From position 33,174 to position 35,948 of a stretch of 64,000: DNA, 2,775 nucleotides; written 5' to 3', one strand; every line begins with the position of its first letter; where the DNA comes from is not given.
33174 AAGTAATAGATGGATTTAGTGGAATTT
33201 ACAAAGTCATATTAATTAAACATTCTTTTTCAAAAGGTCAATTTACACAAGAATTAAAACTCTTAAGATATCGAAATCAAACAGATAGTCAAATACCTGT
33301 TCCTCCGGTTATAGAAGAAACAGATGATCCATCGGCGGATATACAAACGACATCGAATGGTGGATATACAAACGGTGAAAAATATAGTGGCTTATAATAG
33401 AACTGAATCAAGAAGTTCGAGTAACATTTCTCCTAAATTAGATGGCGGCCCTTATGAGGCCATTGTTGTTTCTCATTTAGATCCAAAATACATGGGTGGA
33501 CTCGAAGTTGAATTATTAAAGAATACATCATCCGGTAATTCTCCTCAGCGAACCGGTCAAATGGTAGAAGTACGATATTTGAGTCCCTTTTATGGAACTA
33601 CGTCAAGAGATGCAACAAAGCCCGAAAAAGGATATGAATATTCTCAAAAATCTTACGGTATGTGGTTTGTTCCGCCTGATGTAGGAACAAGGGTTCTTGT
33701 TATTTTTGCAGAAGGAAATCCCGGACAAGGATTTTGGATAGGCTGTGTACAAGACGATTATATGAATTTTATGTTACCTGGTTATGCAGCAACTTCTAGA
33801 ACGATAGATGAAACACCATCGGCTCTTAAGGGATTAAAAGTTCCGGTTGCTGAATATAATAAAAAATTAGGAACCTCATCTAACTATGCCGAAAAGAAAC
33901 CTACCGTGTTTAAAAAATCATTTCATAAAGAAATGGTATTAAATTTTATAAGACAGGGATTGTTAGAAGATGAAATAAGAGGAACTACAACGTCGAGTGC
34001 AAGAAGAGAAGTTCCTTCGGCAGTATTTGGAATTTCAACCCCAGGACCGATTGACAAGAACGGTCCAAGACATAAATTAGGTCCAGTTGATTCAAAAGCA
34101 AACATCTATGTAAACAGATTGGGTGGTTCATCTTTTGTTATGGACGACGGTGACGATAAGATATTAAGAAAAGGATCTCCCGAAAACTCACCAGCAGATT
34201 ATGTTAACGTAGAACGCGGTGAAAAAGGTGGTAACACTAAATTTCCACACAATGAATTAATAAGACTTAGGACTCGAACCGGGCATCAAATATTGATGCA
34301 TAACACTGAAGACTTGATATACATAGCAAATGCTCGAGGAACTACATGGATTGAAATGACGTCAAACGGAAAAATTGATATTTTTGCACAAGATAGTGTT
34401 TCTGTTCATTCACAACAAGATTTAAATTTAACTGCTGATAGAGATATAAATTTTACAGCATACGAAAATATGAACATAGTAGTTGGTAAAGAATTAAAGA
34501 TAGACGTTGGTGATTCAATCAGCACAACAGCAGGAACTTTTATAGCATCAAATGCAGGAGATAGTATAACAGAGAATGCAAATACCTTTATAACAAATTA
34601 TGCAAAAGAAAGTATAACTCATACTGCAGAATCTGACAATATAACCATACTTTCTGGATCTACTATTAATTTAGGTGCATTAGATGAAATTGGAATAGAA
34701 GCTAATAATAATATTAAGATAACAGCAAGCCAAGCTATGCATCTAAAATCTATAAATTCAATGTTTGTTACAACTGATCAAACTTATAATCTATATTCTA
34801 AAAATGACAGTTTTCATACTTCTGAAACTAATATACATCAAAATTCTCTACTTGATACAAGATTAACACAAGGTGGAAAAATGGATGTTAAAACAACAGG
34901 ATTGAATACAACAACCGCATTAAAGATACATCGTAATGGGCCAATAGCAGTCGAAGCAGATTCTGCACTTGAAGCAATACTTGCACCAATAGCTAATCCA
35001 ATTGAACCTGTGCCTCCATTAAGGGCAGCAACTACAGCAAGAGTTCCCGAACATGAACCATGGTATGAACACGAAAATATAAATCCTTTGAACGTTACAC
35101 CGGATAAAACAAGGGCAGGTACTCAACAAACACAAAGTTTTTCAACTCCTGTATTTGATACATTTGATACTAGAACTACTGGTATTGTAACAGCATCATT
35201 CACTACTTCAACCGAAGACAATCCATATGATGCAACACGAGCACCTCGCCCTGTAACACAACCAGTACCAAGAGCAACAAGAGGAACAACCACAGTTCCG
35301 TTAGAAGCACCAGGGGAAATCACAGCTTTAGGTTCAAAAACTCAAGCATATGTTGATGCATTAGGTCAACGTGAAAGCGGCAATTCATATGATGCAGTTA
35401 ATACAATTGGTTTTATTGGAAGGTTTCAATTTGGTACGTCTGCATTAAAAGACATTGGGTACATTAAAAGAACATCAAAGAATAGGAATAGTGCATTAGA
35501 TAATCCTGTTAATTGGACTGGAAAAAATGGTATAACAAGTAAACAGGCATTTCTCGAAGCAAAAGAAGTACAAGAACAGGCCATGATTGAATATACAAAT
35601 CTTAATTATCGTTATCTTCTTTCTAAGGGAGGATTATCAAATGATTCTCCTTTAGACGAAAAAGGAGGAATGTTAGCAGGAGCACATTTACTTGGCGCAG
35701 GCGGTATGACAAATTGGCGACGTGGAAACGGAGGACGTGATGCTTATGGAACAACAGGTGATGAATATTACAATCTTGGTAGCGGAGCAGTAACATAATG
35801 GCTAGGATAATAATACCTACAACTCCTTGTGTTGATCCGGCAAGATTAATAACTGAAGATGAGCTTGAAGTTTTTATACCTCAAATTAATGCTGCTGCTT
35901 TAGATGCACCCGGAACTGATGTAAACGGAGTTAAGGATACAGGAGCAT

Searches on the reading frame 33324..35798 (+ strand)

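Call 44: search_protein_families(library=phrogs, proteins=[window:33324-35798:+], max_evalue=0.00001)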
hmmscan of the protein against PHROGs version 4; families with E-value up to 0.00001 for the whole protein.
window:33324-35798:+ (824 aa): 2 families
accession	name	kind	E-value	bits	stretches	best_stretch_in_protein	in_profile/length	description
phrog_13211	-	tail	1.1e-45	157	2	46-240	24-200/887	baseplate hub subunit and tail lysozyme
phrog_27932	-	tail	9.4e-38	131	1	671-823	341-491/855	baseplate hub subunit and tail lysozyme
